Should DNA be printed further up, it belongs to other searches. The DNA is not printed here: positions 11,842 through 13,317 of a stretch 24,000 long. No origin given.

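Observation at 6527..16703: Polyamine-type enzyme core with an unusual gene set: two SDH/CASDH-like reductases, a pyruvoyl decarboxylase and two class-III aminotransferases, ringed by three Pot-type importers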

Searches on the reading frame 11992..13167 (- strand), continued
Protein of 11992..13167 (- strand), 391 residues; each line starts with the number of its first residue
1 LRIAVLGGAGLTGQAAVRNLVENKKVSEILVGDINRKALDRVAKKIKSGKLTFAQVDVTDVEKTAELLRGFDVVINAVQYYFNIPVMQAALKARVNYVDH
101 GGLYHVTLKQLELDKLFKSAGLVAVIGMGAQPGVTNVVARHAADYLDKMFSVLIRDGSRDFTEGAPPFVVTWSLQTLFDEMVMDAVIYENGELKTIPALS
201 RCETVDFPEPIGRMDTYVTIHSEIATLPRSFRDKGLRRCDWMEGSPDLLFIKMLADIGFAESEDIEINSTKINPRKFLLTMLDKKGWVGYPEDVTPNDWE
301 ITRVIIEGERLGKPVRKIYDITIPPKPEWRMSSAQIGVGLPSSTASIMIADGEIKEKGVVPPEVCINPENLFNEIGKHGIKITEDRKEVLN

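Call 51: search_protein_families(library=ncbifam, proteins=[L026:5539-6996:-, L026:13262-14761:+, L026:6997-8346:-, L026:8455-9864:-, L026:14839-16251:-], max_evalue=1e-30)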
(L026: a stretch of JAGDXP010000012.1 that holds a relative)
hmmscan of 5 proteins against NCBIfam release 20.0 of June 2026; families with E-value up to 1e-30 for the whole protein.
L026:5539-6996:- (485 aa): 36 families (the best 25 are shown)
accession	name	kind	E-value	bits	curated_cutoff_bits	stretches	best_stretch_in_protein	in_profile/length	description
TIGR01722.1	MMSDH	subfamily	1.4e-152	508.7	448.5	1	5-483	1-477/477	CoA-acylating methylmalonate-semialdehyde dehydrogenase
NF042993.1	AlphKGSA_gudD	equivalog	6.9e-105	351.5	770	1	4-480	3-479/481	alpha-ketoglutaric semialdehyde dehydrogenase GucD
NF052305.1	DioxValDhHalo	equivalog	4.6e-104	349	750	1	1-480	1-480/483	2,5-dioxovalerate dehydrogenase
TIGR02299.1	HpaE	equivalog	9.2e-92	308.1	638.35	1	6-479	2-474/488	5-carboxymethyl-2-hydroxymuconate semialdehyde dehydrogenase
NF002852.0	PRK03137.1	subfamily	5e-89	299.4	648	1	18-480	48-511/514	L-glutamate gamma-semialdehyde dehydrogenase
TIGR01804.1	BADH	equivalog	1.8e-88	297.1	668.6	1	8-460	1-453/467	betaine-aldehyde dehydrogenase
NF010000.0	PRK13473.1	subfamily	2.5e-85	286.9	615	1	6-468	4-462/475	aminobutyraldehyde dehydrogenase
TIGR01780.1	SSADH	subfamily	3e-85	286.8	646.35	1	24-466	1-440/448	succinate-semialdehyde dehydrogenase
NF009725.0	PRK13252.1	equivalog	8.7e-84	281.7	593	1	4-477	6-475/488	betaine-aldehyde dehydrogenase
TIGR01237.1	D1pyr5carbox2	equivalog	4.3e-80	269.9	659.65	1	8-479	36-507/511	L-glutamate gamma-semialdehyde dehydrogenase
NF006916.0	PRK09407.1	equivalog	6.1e-78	262.7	521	1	16-468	30-482/526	succinic semialdehyde dehydrogenase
NF045736.1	PaDhStyDRhodo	equivalog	5.7e-77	259.3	800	1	8-478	6-474/479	phenylacetaldehyde dehydrogenase StyD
NF045735.1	PaDhStyDPseudo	equivalog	7.5e-77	259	850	1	7-479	5-479/483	phenylacetaldehyde dehydrogenase StyD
NF040792.1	glyc_ald_dh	equivalog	1.3e-76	258.5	760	1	6-439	2-435/488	D-glyceraldehyde dehydrogenase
TIGR03216.1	OH_muco_semi_DH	equivalog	4.6e-75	253.1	693.25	1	5-479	1-477/481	2-hydroxymuconic semialdehyde dehydrogenase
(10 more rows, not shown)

L026:13262-14761:+ (499 aa): 37 families (the best 25 are shown)
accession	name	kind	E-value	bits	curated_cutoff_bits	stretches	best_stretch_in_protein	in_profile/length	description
NF010000.0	PRK13473.1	subfamily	2.6e-177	590.2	615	1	10-481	5-473/475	aminobutyraldehyde dehydrogenase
TIGR01804.1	BADH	equivalog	9.6e-144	479.3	668.6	1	11-476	1-467/467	betaine-aldehyde dehydrogenase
TIGR03374.1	ABALDH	equivalog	1e-138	463.2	909.3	1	10-480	4-471/472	aminobutyraldehyde dehydrogenase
TIGR02299.1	HpaE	equivalog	5e-131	437.6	638.35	1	10-482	3-478/488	5-carboxymethyl-2-hydroxymuconate semialdehyde dehydrogenase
NF009725.0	PRK13252.1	equivalog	6.1e-131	437.2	593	1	8-483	7-482/488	betaine-aldehyde dehydrogenase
NF045735.1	PaDhStyDPseudo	equivalog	1.6e-130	436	850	1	10-479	5-480/483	phenylacetaldehyde dehydrogenase StyD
NF045736.1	PaDhStyDRhodo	equivalog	3.1e-129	431.6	800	1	9-463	4-460/479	phenylacetaldehyde dehydrogenase StyD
NF007497.0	PRK10090.1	equivalog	3.3e-117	392.2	500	1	8-481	7-478/480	aldehyde dehydrogenase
NF042993.1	AlphKGSA_gudD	equivalog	1.5e-115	386.7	770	1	10-480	6-480/481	alpha-ketoglutaric semialdehyde dehydrogenase GucD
NF040648.1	lactal_redase_Meth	equivalog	1.2e-113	380.6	650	1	10-480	1-462/463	lactaldehyde dehydrogenase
TIGR03216.1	OH_muco_semi_DH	equivalog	1.3e-113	380.1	693.25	1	11-481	4-480/481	2-hydroxymuconic semialdehyde dehydrogenase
NF050026.1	AcaldDHExaC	equivalog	5.1e-113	378.4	900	1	9-482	17-495/503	acetaldehyde dehydrogenase ExaC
NF007352.0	PRK09847.1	equivalog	8.4e-112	374.2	850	1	10-482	22-493/495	aldehyde dehydrogenase PuuC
TIGR01780.1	SSADH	subfamily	1.7e-111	373.3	646.35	1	27-476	1-448/448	succinate-semialdehyde dehydrogenase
NF052305.1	DioxValDhHalo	equivalog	1.3e-108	364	750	1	11-480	8-481/483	2,5-dioxovalerate dehydrogenase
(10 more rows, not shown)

L026:6997-8346:- (449 aa): 61 families (the best 25 are shown)
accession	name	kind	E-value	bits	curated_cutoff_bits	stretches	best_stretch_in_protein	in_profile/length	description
NF004718.0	PRK06062.1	subfamily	5.3e-119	397.7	472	1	12-447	22-452/454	hypothetical protein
NF005812.0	PRK07678.1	subfamily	5.7e-94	315.3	488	1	29-442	30-448/451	aminotransferase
NF006228.0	PRK08360.1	equivalog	5.2e-92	308.8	608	1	27-442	22-425/443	aspartate aminotransferase family protein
NF005682.0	PRK07480.1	subfamily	2.2e-91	306.8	510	1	32-447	39-455/459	aminotransferase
NF004426.0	PRK05769.1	equivalog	5e-89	299.1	552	1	26-442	34-438/441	acetyl ornithine aminotransferase family protein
NF005993.0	PRK08117.1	subfamily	5.6e-87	292.1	574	1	33-442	30-428/433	aspartate aminotransferase family protein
NF005683.0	PRK07481.1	subfamily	1.1e-84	285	575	1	31-443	31-449/453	hypothetical protein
NF005102.0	PRK06541.1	equivalog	1.5e-84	284.2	574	1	38-442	44-454/460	aspartate aminotransferase family protein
NF005375.0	PRK06917.1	equivalog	4.8e-84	282.7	535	1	34-442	20-437/448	aspartate aminotransferase family protein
NF049939.1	HyAminethphonNHLyPbfA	equivalog_domain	3.3e-82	276.3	525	1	33-442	48-440/442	(R)-1-hydroxy-2-aminoethylphosphonate ammonia-lyase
NF004767.0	PRK06105.1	subfamily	3.7e-82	276.3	517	1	29-444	31-450/460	aminotransferase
NF005447.0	PRK07036.1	equivalog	1.2e-81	274.7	618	1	31-447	38-458/468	aminotransferase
NF045634.1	LeuMetRace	equivalog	3.2e-81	273.3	800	1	26-442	21-425/432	leucine/methionine racemase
NF004755.0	PRK06082.1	equivalog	2.6e-80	270.1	467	1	34-443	60-451/459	aspartate aminotransferase family protein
TIGR00508.1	bioA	equivalog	3.6e-80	269.6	405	1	29-441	14-418/419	adenosylmethionine--8-amino-7-oxononanoate transaminase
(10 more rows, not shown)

L026:8455-9864:- (469 aa): 41 families (the best 25 are shown)
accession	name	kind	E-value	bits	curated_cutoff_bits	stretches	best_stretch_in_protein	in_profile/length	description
NF041362.1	GntE_guanitoxin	equivalog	5.6e-126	420.5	525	1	34-453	5-424/426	guanitoxin biosynthesis PLP-dependent transaminase GntE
NF000818.0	PRK00062.1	subfamily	4e-116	388.2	398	1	34-465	3-427/429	glutamate-1-semialdehyde 2,1-aminomutase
TIGR00713.1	hemL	equivalog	5.3e-115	384.4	527.3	1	37-464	2-422/423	glutamate-1-semialdehyde 2,1-aminomutase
NF009055.0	PRK12389.1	equivalog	3.2e-95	319.3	637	1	34-465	3-428/431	glutamate-1-semialdehyde 2,1-aminomutase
NF004856.0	PRK06209.1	equivalog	5.4e-76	255.9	486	1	33-467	7-418/450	glutamate-1-semialdehyde 2,1-aminomutase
NF001864.0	PRK00615.1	equivalog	9.5e-62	208.9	706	1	34-463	4-427/433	glutamate-1-semialdehyde aminotransferase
NF004426.0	PRK05769.1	equivalog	3.7e-52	177.6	552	1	41-465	14-440/441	acetyl ornithine aminotransferase family protein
TIGR00707.1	argD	subfamily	1.1e-48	165.9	410.05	1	61-359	6-293/381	acetylornithine/succinylornithine family transaminase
NF005993.0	PRK08117.1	subfamily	3.5e-47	161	574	1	64-355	25-326/433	aspartate aminotransferase family protein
NF005453.0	PRK07046.1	subfamily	4e-47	160.8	425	1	34-464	27-450/453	transaminase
NF005985.0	PRK08088.1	equivalog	6.8e-45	153.5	713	1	64-382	23-343/426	4-aminobutyrate--2-oxoglutarate transaminase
NF005692.0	PRK07495.1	equivalog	2.1e-44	151.8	724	1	66-386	24-346/425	4-aminobutyrate--2-oxoglutarate transaminase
NF049976.1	AmadipTransam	equivalog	3.3e-44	151.4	650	1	64-362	14-316/416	2-aminoadipate transaminase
NF002874.0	PRK03244.1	equivalog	1.7e-42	145.6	457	1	64-462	25-392/399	acetylornithine transaminase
NF002797.0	PRK02936.1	equivalog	2.6e-42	145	496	1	61-357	8-288/385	acetylornithine transaminase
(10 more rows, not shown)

L026:14839-16251:- (470 aa): 3 families
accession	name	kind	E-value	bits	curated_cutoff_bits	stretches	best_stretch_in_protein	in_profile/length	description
TIGR00887.1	2A0109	equivalog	1.9e-95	320.7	610.3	1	7-459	3-502/502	phosphate:H+ symporter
TIGR00895.1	2A0115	subfamily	8.3e-38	130.3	418.55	1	17-419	14-398/398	aromatic acid/H+ symport family MFS transporter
TIGR00879.1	SP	subfamily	2.7e-33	115.3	237.8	0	34-229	71-266/510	sugar porter family MFS transporter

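Call 69: find_homologous_proteins(query=window:11992-13167:-, max_evalue=1e-20)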
Query window:11992-13167:- (391 aa): 586 proteins with E <= 1e-20 among 5780 candidates; the best 120 are listed.
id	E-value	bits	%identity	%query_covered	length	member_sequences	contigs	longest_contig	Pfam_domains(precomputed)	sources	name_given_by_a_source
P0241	6.4e-239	810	90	100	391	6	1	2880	PF01073.26,PF16653.11,PF01118.31,PF03435.25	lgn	-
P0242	2.0e-207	707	77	100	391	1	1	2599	PF01073.26,PF16653.11,PF01118.31,PF13460.13,PF03435.25,PF03807.24,PF01370.28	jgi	-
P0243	2.1e-177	608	68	98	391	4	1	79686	PF01073.26,PF16653.11,PF01118.31,PF00056.30,PF03435.25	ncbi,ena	-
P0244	6.6e-177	606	65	100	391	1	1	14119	PF16653.11,PF03435.25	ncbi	-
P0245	3.1e-175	601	66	100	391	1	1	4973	PF01073.26,PF16653.11,PF01118.31,PF03435.25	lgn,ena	-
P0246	5.1e-171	587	67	98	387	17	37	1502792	PF16653.11,PF01118.31,PF03435.25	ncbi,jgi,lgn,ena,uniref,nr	ncbi:MAG: saccharopine dehydrogenase C-terminal domain-containing protein [Candidatus Caldarchaeum s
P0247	1.2e-165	569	64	98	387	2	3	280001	PF01073.26,PF16653.11,PF01118.31,PF13460.13,PF03435.25,PF03807.24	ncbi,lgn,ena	ncbi:MAG: saccharopine dehydrogenase C-terminal domain-containing protein [Candidatus Caldarchaeum s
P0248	4.4e-155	534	61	99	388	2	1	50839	PF16653.11,PF01118.31,PF13460.13,PF03435.25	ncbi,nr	ncbi:MAG: saccharopine dehydrogenase C-terminal domain-containing protein [Candidatus Caldarchaeum s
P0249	4.6e-148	511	58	98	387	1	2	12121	PF01113.27,PF16653.11,PF01118.31,PF03435.25,PF03807.24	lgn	-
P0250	2.5e-147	509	58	100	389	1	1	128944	PF01073.26,PF02423.22,PF16653.11,PF01118.31,PF13460.13,PF03435.25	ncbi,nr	ncbi:Lysine 6-dehydrogenase [archaeon HR01]|nr:Lysine 6-dehydrogenase [archaeon HR01]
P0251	4.2e-146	505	60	100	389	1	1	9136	PF01073.26,PF16653.11,PF03435.25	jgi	-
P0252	8.2e-146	504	55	98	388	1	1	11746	PF16653.11,PF03435.25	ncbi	-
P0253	6.5e-144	498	59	98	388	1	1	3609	PF16653.11,PF01118.31,PF03435.25,PF03807.24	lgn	-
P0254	1.3e-142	493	56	98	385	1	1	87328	PF16653.11,PF03435.25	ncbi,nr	ncbi:MAG: saccharopine dehydrogenase NADP-binding domain-containing protein [Thaumarchaeota archaeon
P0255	9.9e-142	490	55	98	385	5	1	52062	PF16653.11,PF03435.25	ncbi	-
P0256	1.2e-141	490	55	98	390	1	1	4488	PF16653.11,PF03435.25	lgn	-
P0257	5.3e-141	488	55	99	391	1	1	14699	PF16653.11,PF03435.25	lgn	-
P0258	5.8e-141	488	55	98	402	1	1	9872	PF16653.11,PF03435.25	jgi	jgi:saccharopine dehydrogenase (NAD+, L-lysine-forming)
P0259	6.6e-140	484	60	96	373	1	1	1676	PF16653.11,PF03435.25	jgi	jgi:saccharopine dehydrogenase (NAD+, L-lysine-forming)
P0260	1.1e-139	484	55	99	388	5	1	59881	PF16653.11,PF01118.31,PF03435.25,PF03807.24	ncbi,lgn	ncbi:MAG: saccharopine dehydrogenase NADP-binding domain-containing protein [Candidatus Caldarchaeum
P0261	2.0e-138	480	54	98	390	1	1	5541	PF16653.11,PF03435.25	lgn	-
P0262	2.8e-138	479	54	98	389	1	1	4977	PF16653.11,PF03435.25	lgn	-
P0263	5.1e-138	478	54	100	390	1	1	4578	PF16653.11,PF03435.25,PF03807.24,PF01488.27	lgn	-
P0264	1.6e-137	477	54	98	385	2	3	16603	PF16653.11,PF03435.25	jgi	jgi:saccharopine dehydrogenase (NAD+, L-lysine-forming)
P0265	1.9e-137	476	54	99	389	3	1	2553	PF16653.11,PF03435.25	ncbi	-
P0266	5.0e-137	475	54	98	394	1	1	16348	PF16653.11,PF03435.25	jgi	jgi:saccharopine dehydrogenase-like NADP-dependent oxidoreductase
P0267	1.1e-136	474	54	98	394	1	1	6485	PF16653.11,PF03435.25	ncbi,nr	ncbi:MAG: saccharopine dehydrogenase NADP-binding domain-containing protein [Thaumarchaeota archaeon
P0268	4.5e-135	468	52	99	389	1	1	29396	PF16653.11,PF03435.25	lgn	-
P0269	1.5e-133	463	52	98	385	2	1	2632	PF16653.11,PF03435.25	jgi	jgi:saccharopine dehydrogenase-like NADP-dependent oxidoreductase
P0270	5.8e-132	458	53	99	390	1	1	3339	PF16653.11,PF01118.31,PF13460.13,PF03435.25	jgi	-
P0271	4.6e-131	455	52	99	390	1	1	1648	PF16653.11,PF01118.31,PF13460.13,PF03435.25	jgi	-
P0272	1.9e-129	450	51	99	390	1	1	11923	PF16653.11,PF01118.31,PF13460.13,PF03435.25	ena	-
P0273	4.7e-129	449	51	99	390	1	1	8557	PF16653.11,PF01118.31,PF13460.13,PF03435.25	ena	-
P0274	5.2e-129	449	52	99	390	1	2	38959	PF05368.20,PF16653.11,PF01118.31,PF13460.13,PF03435.25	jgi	jgi:saccharopine dehydrogenase-like NADP-dependent oxidoreductase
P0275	2.8e-128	446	52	98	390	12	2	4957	PF16653.11,PF01118.31,PF13460.13,PF03435.25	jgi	-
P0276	4.4e-128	445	52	100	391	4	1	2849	PF05368.20,PF16653.11,PF01118.31,PF13460.13,PF03435.25,PF01488.27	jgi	-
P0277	1.8e-126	440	52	99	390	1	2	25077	PF16653.11,PF01118.31,PF13460.13,PF03435.25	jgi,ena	jgi:saccharopine dehydrogenase-like NADP-dependent oxidoreductase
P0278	1.8e-126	440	52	99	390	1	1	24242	PF16653.11,PF01118.31,PF13460.13,PF03435.25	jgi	-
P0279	2.3e-126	440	51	98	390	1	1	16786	PF16653.11,PF01118.31,PF13460.13,PF03435.25,PF01488.27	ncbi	-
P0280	2.7e-126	440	51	100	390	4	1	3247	PF16653.11,PF01118.31,PF13460.13,PF03435.25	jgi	jgi:saccharopine dehydrogenase-like NADP-dependent oxidoreductase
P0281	6.2e-126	438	51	99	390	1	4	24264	PF16653.11,PF01118.31,PF13460.13,PF03435.25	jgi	jgi:saccharopine dehydrogenase-like NADP-dependent oxidoreductase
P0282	4.7e-125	436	51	97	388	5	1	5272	PF16653.11,PF03435.25,PF01488.27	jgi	-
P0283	7.8e-125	435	49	100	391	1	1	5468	PF05368.20,PF16653.11,PF13460.13,PF03435.25,PF01488.27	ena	-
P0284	8.6e-125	435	51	98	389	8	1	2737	PF01073.26,PF16653.11,PF03435.25,PF01488.27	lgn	-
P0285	1.1e-124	434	50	100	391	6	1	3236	PF16653.11,PF01118.31,PF03435.25,PF01488.27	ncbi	-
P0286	1.4e-123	431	49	100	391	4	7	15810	PF16653.11,PF01118.31,PF13460.13,PF03435.25,PF01488.27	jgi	-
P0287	3.8e-123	429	50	98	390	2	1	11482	PF16653.11,PF13460.13,PF03435.25,PF01488.27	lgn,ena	-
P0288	4.3e-123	429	48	100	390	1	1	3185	PF16653.11,PF03435.25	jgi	jgi:saccharopine dehydrogenase-like NADP-dependent oxidoreductase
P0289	9.8e-123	428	51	98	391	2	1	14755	PF16653.11,PF13460.13,PF03435.25,PF01488.27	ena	-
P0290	1.5e-122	427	49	100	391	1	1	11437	PF16653.11,PF01118.31,PF03435.25,PF01488.27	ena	-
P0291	4.3e-122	426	50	98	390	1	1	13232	PF16653.11,PF03435.25,PF01488.27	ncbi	-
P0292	1.5e-121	424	51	98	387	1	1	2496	PF16653.11,PF01118.31,PF13460.13,PF03435.25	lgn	-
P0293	1.6e-121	424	50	99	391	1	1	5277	PF16653.11,PF03435.25,PF01488.27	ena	-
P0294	1.9e-121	424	49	98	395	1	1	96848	PF01073.26,PF16653.11,PF03435.25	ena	-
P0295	2.5e-121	423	48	100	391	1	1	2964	PF16653.11,PF01118.31,PF03435.25,PF01488.27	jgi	-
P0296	2.5e-121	423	48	100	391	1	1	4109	PF16653.11,PF01118.31,PF03435.25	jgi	-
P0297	5.6e-121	422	50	99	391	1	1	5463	PF16653.11,PF13460.13,PF03435.25,PF01488.27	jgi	-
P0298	7.0e-121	422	48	100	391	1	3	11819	PF16653.11,PF01118.31,PF03435.25,PF01488.27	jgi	jgi:lysine 6-dehydrogenase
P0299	1.1e-120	421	49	100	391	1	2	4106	PF16653.11,PF01118.31,PF03435.25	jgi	-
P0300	2.2e-120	420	48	98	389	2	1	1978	PF16653.11,PF13460.13,PF03435.25,PF01488.27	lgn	-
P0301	7.7e-120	418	47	98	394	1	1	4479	PF16653.11,PF03435.25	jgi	-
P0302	8.1e-120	418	50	98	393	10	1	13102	PF16653.11,PF03435.25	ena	-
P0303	1.1e-119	418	47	98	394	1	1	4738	PF01073.26,PF16653.11,PF03435.25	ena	-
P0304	1.1e-119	418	49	99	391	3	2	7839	PF16653.11,PF01118.31,PF03435.25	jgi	-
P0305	1.5e-119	417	50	98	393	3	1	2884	PF16653.11,PF03435.25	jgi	jgi:saccharopine dehydrogenase-like NADP-dependent oxidoreductase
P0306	2.2e-119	417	49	99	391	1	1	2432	PF16653.11,PF01118.31,PF03435.25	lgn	-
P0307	3.8e-119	416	47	98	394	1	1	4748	PF16653.11,PF03435.25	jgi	-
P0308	5.0e-119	416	49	99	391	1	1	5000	PF16653.11,PF03435.25,PF01488.27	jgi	-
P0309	6.4e-118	412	49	98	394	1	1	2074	PF01073.26,PF16653.11,PF03435.25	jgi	-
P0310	1.0e-117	411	49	98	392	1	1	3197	PF16653.11,PF03435.25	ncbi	-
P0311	1.4e-117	411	46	98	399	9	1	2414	PF16653.11,PF03435.25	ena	-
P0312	1.9e-117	410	48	99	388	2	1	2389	PF16653.11,PF03435.25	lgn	-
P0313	7.1e-115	402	63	76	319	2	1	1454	PF01073.26,PF13460.13,PF03435.25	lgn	-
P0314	1.4e-114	401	47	98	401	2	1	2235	PF16653.11,PF03435.25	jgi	-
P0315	1.5e-114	401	47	98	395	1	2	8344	PF16653.11,PF03435.25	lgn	-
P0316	3.2e-114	400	47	98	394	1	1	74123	PF16653.11,PF03435.25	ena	-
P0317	2.4e-113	397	47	98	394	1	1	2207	PF16653.11,PF03435.25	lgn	-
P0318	2.6e-113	397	48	98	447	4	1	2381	PF16653.11,PF01262.28,PF03435.25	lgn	-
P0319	4.1e-113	396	47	98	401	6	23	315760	PF16653.11,PF03435.25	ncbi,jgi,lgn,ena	ncbi:MAG: saccharopine dehydrogenase C-terminal domain-containing protein [Candidatus Bathyarchaeia 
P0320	4.1e-113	396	47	98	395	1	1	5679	PF16653.11,PF03435.25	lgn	-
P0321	5.8e-113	396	47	98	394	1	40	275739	PF16653.11,PF03435.25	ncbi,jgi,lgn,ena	ncbi:MAG: saccharopine dehydrogenase C-terminal domain-containing protein [Candidatus Bathyarchaeia 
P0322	6.5e-113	396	48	95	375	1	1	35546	PF16653.11,PF03435.25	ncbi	-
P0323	1.1e-112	395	46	98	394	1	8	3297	PF16653.11,PF03435.25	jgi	jgi:saccharopine dehydrogenase-like NADP-dependent oxidoreductase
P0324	4.2e-112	393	46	98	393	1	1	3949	PF16653.11,PF03435.25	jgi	jgi:saccharopine dehydrogenase-like NADP-dependent oxidoreductase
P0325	4.3e-112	393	48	95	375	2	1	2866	PF16653.11,PF03435.25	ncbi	-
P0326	4.7e-112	393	52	87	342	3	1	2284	PF16653.11,PF01118.31,PF13460.13,PF03435.25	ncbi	ncbi:MAG: saccharopine dehydrogenase NADP-binding domain-containing protein, partial [Candidatus Bat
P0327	8.2e-112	392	47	95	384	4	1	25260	PF16653.11,PF03435.25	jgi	-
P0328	3.8e-111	390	45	98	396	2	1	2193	PF01073.26,PF16653.11,PF03435.25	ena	-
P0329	7.9e-111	389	49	98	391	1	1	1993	PF01073.26,PF16653.11,PF03435.25,PF01370.28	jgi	jgi:lysine 6-dehydrogenase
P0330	9.3e-111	388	49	98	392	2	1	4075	PF16653.11,PF03435.25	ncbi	-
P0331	1.5e-110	388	48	98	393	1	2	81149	PF16653.11,PF03435.25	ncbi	-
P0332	2.3e-110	387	46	98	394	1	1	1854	PF16653.11,PF03435.25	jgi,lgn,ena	-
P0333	3.7e-110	386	47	95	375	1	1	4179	PF16653.11,PF03435.25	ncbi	-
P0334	6.7e-110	386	46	95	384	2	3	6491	PF16653.11,PF03435.25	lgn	-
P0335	2.1e-107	377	47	98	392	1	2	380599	PF01073.26,PF16653.11,PF03435.25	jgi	jgi:saccharopine dehydrogenase (NAD+, L-lysine-forming)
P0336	1.8e-106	374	50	87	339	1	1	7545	PF01073.26,PF16653.11,PF03435.25,PF01488.27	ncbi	ncbi:MAG: saccharopine dehydrogenase NADP-binding domain-containing protein, partial [Candidatus Bat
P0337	2.6e-106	374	45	98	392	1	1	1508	PF16653.11,PF03435.25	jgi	jgi:lysine 6-dehydrogenase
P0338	1.0e-105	372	47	96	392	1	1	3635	PF16653.11,PF03435.25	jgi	jgi:saccharopine dehydrogenase-like NADP-dependent oxidoreductase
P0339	7.4e-105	369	46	100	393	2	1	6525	PF16653.11,PF03435.25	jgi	jgi:lysine 6-dehydrogenase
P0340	9.5e-105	369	46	98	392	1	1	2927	PF01073.26,PF16653.11,PF03435.25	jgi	jgi:saccharopine dehydrogenase-like NADP-dependent oxidoreductase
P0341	4.5e-104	366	45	98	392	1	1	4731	PF16653.11,PF03435.25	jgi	jgi:saccharopine dehydrogenase-like NADP-dependent oxidoreductase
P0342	4.9e-104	366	46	98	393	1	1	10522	PF01073.26,PF16653.11,PF03435.25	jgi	jgi:saccharopine dehydrogenase-like NADP-dependent oxidoreductase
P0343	6.3e-104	366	44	98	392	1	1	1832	PF16653.11,PF03435.25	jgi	jgi:lysine 6-dehydrogenase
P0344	7.5e-104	366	46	100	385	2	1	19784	PF16653.11,PF03435.25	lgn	-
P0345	1.2e-103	365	47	98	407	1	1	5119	PF16653.11,PF03435.25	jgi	jgi:lysine 6-dehydrogenase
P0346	3.0e-103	364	45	98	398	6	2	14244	PF01073.26,PF16653.11,PF03435.25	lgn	-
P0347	7.0e-103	363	45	98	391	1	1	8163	PF16653.11,PF03435.25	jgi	jgi:lysine 6-dehydrogenase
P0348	1.9e-102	361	46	98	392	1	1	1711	PF01073.26,PF16653.11,PF03435.25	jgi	jgi:saccharopine dehydrogenase-like NADP-dependent oxidoreductase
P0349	3.7e-102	360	45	100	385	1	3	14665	PF16653.11,PF03435.25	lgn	-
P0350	5.1e-102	360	47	100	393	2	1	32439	PF16653.11,PF03435.25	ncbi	-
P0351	1.5e-101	358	45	98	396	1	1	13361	PF01073.26,PF16653.11,PF03435.25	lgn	-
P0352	1.0e-100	355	45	98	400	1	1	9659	PF16653.11,PF03435.25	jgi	jgi:lysine 6-dehydrogenase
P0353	1.1e-99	352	44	100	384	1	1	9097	PF16653.11,PF03435.25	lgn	-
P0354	1.5e-99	352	44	99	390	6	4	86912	PF16653.11,PF03435.25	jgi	jgi:saccharopine dehydrogenase (NAD+, L-lysine-forming)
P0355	2.4e-99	351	45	98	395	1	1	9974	PF16653.11,PF03435.25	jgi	jgi:saccharopine dehydrogenase-like NADP-dependent oxidoreductase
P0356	3.5e-99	350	46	100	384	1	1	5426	PF16653.11,PF03435.25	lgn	-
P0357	6.8e-98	346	46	97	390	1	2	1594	PF16653.11,PF03435.25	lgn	-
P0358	2.1e-97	345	44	98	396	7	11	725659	PF16653.11,PF03435.25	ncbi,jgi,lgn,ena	jgi:saccharopine dehydrogenase (NAD+, L-lysine-forming)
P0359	2.7e-97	344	45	100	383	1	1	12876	PF16653.11,PF13460.13,PF03435.25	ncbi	-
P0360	3.4e-97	344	42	98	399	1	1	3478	PF16653.11,PF03435.25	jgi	jgi:lysine 6-dehydrogenase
